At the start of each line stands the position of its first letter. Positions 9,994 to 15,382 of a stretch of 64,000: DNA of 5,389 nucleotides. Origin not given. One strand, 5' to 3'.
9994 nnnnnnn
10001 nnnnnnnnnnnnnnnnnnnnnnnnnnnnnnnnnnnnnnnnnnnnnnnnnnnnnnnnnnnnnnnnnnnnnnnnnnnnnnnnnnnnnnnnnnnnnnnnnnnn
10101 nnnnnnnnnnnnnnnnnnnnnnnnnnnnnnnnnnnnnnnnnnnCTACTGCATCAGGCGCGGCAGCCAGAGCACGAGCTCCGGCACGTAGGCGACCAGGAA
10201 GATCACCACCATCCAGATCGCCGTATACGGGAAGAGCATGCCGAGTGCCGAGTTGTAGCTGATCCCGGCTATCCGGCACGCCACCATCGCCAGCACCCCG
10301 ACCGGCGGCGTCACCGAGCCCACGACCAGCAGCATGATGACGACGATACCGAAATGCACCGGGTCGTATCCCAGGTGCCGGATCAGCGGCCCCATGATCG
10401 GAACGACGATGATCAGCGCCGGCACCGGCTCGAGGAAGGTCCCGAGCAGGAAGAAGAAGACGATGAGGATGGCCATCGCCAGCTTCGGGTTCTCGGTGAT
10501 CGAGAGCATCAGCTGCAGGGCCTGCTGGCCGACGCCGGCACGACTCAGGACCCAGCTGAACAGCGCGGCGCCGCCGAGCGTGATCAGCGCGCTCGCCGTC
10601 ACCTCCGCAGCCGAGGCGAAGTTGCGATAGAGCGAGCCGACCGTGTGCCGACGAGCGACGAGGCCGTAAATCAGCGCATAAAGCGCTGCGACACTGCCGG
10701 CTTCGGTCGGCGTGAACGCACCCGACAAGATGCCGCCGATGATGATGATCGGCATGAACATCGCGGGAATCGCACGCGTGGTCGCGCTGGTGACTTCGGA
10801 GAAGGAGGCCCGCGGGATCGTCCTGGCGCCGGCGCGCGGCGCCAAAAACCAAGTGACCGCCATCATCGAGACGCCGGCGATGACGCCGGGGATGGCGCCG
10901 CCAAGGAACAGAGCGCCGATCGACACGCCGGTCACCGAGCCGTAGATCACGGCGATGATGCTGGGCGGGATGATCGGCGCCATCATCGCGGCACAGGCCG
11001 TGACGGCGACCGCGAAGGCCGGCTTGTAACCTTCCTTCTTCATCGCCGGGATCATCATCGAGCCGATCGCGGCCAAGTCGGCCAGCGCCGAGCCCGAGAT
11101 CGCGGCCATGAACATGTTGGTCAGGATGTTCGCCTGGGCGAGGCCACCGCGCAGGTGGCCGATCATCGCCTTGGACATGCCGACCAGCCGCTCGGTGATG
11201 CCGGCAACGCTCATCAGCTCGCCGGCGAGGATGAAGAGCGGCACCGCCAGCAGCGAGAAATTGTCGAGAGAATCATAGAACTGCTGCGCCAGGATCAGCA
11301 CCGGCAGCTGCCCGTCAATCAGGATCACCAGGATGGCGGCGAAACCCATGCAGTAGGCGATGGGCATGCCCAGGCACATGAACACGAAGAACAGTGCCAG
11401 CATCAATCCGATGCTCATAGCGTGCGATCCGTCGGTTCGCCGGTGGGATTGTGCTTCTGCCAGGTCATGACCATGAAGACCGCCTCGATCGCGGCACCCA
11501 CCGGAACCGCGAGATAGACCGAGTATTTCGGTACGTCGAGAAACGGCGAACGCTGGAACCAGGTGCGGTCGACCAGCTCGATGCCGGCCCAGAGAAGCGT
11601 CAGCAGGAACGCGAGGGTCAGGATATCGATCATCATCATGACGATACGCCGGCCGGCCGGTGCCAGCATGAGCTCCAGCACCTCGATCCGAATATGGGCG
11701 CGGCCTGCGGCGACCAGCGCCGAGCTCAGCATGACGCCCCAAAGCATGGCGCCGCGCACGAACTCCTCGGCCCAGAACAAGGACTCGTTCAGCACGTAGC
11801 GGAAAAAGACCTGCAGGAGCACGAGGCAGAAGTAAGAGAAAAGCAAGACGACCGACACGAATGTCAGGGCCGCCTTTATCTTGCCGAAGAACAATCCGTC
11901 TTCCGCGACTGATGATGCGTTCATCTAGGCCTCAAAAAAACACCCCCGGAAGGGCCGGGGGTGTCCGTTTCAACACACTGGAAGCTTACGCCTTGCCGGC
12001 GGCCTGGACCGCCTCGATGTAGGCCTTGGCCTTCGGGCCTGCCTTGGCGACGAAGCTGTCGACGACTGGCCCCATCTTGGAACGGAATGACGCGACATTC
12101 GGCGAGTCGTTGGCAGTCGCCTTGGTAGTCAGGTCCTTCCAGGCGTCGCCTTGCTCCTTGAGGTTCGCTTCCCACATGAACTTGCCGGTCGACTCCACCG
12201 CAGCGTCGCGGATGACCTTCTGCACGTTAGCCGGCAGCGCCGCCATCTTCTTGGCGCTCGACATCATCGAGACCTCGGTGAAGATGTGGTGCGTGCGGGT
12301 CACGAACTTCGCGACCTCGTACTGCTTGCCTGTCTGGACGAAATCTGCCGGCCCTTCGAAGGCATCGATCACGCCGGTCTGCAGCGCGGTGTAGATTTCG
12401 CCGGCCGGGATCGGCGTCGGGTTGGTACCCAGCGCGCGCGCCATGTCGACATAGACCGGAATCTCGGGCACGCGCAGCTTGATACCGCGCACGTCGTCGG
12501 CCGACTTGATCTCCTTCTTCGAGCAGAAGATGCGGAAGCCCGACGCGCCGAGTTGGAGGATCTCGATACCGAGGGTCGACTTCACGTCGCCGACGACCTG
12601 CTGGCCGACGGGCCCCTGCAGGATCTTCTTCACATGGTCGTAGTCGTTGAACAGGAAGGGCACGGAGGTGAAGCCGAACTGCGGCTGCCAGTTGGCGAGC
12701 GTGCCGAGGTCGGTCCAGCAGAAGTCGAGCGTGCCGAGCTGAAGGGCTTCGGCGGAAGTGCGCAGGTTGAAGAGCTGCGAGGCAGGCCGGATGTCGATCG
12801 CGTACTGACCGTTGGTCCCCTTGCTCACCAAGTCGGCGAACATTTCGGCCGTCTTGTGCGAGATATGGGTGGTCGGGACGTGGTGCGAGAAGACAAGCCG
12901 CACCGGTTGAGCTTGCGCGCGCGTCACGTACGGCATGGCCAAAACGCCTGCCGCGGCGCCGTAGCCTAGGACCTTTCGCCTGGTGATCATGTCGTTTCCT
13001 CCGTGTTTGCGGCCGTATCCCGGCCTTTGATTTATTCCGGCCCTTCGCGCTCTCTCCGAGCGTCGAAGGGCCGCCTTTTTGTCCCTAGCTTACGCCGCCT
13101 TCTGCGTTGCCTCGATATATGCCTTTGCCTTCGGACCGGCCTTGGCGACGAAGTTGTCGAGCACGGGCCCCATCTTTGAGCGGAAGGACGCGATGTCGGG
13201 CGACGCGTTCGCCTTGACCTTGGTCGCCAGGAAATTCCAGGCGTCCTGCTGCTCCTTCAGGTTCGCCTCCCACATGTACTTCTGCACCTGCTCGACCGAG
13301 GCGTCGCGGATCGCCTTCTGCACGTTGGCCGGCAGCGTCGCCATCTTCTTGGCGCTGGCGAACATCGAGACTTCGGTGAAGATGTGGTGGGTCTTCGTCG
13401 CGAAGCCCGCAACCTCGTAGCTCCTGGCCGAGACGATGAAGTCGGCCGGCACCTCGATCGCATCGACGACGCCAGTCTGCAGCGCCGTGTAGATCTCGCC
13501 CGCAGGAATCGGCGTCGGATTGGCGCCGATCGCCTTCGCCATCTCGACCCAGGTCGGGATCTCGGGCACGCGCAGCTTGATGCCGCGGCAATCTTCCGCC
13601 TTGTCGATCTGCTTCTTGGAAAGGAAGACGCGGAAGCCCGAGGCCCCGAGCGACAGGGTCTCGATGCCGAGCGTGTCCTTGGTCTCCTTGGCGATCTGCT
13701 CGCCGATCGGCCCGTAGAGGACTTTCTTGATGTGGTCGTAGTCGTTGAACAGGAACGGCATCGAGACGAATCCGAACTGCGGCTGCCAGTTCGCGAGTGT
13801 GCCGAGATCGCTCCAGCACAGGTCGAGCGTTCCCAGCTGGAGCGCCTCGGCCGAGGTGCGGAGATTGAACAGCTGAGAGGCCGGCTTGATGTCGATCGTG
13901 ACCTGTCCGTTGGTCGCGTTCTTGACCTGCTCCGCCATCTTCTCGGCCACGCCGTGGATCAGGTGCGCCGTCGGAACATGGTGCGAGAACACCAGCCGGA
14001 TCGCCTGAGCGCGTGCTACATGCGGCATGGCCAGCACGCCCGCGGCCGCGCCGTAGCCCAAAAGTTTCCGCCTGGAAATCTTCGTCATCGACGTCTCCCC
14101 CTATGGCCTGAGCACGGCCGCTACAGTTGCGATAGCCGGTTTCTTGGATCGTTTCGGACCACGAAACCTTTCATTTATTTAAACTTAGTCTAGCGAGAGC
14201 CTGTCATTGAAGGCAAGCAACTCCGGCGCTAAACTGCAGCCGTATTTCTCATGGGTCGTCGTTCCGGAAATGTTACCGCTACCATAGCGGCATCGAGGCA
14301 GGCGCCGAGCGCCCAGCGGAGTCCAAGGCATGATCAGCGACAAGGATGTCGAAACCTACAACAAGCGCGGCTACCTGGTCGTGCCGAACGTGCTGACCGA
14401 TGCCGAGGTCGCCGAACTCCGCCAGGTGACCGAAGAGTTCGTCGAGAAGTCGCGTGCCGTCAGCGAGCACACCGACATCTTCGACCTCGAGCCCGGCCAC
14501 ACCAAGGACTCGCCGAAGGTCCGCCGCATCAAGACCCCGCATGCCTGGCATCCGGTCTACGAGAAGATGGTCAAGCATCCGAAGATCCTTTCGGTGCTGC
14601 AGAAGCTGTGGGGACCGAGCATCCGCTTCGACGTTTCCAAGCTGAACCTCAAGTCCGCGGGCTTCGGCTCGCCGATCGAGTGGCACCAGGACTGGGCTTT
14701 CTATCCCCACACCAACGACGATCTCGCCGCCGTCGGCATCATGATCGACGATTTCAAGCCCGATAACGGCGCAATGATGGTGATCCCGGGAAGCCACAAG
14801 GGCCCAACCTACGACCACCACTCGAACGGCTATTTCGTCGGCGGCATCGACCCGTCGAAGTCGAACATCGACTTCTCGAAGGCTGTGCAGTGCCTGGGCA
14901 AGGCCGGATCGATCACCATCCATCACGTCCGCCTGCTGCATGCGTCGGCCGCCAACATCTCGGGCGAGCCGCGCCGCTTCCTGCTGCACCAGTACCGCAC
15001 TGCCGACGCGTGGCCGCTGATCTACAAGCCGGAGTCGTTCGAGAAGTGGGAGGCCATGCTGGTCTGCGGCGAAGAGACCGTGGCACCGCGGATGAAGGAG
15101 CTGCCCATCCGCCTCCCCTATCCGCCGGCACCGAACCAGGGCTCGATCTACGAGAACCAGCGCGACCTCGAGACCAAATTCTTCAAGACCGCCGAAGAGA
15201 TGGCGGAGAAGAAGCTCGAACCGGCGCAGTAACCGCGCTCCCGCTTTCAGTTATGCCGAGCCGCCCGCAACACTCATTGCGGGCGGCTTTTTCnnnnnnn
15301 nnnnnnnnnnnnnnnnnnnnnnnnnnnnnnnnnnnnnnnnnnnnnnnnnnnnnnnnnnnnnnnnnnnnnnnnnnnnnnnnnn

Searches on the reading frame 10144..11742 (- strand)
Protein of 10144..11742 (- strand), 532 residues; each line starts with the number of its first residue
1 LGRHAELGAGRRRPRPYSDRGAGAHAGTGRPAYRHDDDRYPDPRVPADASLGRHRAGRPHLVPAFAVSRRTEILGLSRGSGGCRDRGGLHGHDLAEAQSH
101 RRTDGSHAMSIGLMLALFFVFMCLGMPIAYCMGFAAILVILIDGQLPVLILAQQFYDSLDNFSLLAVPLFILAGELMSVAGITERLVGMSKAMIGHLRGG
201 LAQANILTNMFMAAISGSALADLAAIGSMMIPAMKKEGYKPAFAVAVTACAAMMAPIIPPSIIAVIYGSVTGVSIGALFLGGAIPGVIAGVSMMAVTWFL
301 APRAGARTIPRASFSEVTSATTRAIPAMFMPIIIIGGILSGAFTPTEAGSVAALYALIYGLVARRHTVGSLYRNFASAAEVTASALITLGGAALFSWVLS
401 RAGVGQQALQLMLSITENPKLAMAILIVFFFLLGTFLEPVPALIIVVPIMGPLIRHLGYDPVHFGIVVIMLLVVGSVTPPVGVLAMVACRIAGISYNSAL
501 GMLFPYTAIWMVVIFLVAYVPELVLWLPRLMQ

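Call 17: search_protein_families(library=pfam, proteins=[window:10144-11742:-], max_evalue=0.0001)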
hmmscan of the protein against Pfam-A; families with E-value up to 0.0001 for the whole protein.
window:10144-11742:- (532 aa): 1 family
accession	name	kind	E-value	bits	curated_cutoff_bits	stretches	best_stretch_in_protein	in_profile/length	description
PF06808.19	DctM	-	5.8e-114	381.6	23.8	1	115-523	1-413/413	Tripartite ATP-independent periplasmic transporter, DctM component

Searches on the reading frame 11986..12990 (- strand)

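Call 17: search_protein_families(library=pfam, proteins=[window:11986-12990:-], max_evalue=0.0001)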
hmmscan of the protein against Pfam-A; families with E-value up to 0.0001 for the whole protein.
window:11986-12990:- (334 aa): 1 family
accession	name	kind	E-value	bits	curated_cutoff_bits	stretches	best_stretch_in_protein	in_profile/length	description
PF03480.18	DctP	-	4.4e-76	256.4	23.4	1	34-315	1-284/286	Bacterial extracellular solute-binding protein, family 7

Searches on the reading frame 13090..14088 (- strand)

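Call 18: search_protein_families(library=pfam, proteins=[window:13090-14088:-], max_evalue=0.01)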
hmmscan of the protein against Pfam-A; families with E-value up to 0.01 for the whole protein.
window:13090-14088:- (332 aa): 1 family
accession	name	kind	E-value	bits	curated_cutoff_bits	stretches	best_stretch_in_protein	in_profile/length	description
PF03480.18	DctP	-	6.8e-73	245.9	23.4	1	34-316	1-285/286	Bacterial extracellular solute-binding protein, family 7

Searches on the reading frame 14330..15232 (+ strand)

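Call 18: search_protein_families(library=pfam, proteins=[window:14330-15232:+], max_evalue=0.01)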
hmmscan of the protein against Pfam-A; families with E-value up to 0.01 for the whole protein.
window:14330-15232:+ (300 aa): 1 family
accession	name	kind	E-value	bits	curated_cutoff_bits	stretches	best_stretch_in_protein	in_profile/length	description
PF05721.19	PhyH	-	7.4e-37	128.1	22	1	10-216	1-212/213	Phytanoyl-CoA dioxygenase (PhyH)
